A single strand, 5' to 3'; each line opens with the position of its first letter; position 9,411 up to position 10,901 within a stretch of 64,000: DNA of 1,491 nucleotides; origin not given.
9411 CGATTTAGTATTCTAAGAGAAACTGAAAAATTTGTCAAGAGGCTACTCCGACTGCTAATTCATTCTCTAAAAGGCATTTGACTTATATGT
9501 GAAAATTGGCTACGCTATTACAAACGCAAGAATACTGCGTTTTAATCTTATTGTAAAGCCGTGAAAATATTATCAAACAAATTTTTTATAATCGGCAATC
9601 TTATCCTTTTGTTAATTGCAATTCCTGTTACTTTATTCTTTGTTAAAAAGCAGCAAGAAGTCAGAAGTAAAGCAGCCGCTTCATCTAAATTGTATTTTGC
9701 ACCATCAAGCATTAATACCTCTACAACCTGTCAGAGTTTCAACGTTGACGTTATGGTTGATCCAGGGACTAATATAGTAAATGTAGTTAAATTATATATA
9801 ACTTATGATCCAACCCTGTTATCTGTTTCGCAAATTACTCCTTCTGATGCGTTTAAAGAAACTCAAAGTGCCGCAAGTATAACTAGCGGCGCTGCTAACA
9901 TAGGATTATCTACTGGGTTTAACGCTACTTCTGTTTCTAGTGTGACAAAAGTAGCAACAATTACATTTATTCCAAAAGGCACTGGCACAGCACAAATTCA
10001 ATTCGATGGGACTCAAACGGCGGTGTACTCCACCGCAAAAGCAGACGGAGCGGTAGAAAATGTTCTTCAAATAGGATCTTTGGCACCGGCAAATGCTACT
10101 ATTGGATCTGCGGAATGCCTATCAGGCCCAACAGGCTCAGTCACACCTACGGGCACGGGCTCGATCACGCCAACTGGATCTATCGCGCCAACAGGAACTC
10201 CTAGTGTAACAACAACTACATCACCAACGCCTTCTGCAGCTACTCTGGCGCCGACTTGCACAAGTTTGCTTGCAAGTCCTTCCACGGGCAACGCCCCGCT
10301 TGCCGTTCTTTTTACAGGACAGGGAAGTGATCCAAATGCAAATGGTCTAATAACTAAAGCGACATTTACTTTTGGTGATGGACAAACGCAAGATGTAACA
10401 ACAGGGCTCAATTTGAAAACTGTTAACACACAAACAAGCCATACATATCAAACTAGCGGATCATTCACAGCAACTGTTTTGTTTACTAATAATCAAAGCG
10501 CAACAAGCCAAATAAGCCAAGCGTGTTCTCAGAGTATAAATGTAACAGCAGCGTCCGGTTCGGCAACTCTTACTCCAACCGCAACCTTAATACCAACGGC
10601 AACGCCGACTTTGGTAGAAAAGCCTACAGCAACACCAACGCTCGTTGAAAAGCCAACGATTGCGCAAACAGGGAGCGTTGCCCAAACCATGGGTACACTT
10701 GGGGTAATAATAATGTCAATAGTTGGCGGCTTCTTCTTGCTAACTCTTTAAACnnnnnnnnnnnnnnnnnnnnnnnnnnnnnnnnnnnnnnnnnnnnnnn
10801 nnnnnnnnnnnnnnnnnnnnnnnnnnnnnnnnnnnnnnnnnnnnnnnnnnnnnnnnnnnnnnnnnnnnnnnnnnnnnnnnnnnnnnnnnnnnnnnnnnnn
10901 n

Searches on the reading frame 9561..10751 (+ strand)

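Call 23: search_protein_families(library=pfam, proteins=[window:9561-10751:+], max_evalue=0.01)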
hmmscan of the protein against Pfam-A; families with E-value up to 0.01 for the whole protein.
window:9561-10751:+ (396 aa): 2 families
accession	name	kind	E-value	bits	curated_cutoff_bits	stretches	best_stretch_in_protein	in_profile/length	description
PF00801.26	PKD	-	1.1e-07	32.2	23.5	1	239-318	7-75/80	PKD domain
PF18911.6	PKD_4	-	1.6e-07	31.7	27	1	239-317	10-77/85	PKD domain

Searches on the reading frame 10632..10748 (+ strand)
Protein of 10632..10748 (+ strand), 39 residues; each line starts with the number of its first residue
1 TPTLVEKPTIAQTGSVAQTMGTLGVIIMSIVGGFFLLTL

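Call 59: search_protein_families(library=ncbifam, proteins=[window:10632-10748:+], max_evalue=10)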
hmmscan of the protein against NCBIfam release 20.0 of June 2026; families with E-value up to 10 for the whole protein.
seq(39 aa): 1 family
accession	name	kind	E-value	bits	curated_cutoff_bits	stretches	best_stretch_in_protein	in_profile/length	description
TIGR01167.1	LPXTG_anchor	domain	0.4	11.4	15.9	1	11-36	3-28/34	LPXTG cell wall anchor domain-containing protein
